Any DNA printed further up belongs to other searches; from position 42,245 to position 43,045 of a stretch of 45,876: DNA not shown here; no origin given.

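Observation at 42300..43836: Coupled three-gene operon (HigB/Gp49-like, extended XRE, small SecB/DUF3467-like) in the rexAB position downstream of cI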

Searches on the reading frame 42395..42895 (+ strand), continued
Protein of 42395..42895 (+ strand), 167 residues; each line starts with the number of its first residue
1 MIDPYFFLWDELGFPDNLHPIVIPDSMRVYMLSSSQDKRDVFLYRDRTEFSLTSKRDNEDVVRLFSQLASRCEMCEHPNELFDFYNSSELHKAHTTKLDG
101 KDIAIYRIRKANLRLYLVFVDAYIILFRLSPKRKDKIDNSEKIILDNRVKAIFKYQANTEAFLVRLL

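Call 63: get_annotated_region(hit=H4, flank=2500)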
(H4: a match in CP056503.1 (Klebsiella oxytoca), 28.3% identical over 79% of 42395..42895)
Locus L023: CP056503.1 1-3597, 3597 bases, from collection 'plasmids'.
description: Klebsiella oxytoca strain RHBSTW-00452 plasmid pRHBSTW-00452_9, complete sequence
organism: Klebsiella oxytoca (NCBI taxid 571)
taxonomy: Bacteria; Pseudomonadota; Gammaproteobacteria; Enterobacterales; Enterobacteriaceae; Klebsiella; Klebsiella oxytoca
host: -; source: culture,Wastewater influent sample; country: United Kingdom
typing (MOB-suite, as given by PLSDB): non-mobilizable; replicon ColRNAI_rep_cluster_1987
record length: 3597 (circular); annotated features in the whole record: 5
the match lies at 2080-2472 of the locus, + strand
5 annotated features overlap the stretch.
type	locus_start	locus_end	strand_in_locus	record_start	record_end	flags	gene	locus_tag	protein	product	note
CDS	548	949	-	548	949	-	-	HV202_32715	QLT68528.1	helix-turn-helix domain-containing protein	-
CDS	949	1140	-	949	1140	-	-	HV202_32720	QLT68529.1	Rop family plasmid primer RNA-binding protein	-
CDS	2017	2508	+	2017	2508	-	-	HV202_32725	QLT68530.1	hypothetical protein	-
CDS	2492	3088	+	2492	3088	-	-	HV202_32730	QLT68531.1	helix-turn-helix domain-containing protein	-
CDS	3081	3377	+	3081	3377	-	-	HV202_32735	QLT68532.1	hypothetical protein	-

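Call 72: search_solved_structures(query=A8, max_evalue=10, show_alignments=3)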
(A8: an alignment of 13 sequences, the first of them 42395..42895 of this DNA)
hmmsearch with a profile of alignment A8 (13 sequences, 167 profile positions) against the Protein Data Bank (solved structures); distinct sequences matched with E-value up to 10: 1.
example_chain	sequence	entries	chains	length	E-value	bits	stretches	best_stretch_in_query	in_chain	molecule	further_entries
6af3_A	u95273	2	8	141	0.47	13.5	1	54-143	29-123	HigB toxin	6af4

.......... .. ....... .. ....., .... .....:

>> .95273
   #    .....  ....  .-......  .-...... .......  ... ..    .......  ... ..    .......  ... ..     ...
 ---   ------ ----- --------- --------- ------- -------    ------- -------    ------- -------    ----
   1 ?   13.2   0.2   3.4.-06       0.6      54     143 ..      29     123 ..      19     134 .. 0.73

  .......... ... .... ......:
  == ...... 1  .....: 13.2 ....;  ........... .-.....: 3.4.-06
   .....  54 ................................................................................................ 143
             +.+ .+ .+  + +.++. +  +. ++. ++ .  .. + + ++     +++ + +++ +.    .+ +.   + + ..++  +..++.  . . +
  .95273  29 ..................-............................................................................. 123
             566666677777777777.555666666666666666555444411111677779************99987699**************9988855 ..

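Call 86: find_related_loci(query=A8, collection=viral_contigs, flank=4000)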
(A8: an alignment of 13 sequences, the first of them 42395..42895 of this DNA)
Query A8 (167 aa) in viral_contigs; peptide patterns used: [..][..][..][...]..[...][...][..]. (x = any residue, [..] = any of these).
181 stretches matched a pattern; 17 encode a relative of the query (tblastn E <= 1e-3); 17 distinct loci.
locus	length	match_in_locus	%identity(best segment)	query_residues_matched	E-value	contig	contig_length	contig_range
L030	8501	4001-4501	79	1-167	9e-89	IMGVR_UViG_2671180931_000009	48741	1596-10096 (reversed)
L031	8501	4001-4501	79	1-167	9e-89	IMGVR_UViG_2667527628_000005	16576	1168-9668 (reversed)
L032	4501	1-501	79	1-167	8e-89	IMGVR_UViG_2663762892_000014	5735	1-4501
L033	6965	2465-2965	79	1-167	8e-89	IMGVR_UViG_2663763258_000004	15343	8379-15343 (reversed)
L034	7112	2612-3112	79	1-167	8e-89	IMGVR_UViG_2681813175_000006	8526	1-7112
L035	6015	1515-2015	79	1-167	8e-89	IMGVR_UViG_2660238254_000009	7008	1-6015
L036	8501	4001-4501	79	1-167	9e-89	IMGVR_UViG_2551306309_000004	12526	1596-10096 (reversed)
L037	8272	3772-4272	79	1-167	8e-89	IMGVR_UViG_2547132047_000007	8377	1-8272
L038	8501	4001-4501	79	1-167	9e-89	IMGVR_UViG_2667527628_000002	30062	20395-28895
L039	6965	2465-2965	79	1-167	8e-89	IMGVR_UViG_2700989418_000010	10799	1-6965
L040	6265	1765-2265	79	1-167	8e-89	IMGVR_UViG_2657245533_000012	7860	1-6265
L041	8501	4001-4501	78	1-167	2e-88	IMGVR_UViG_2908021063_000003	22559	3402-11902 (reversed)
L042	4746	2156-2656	78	1-167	2e-88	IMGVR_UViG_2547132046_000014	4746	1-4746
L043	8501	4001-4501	78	1-167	2e-88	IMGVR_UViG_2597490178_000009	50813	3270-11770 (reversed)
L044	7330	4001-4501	78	1-167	2e-88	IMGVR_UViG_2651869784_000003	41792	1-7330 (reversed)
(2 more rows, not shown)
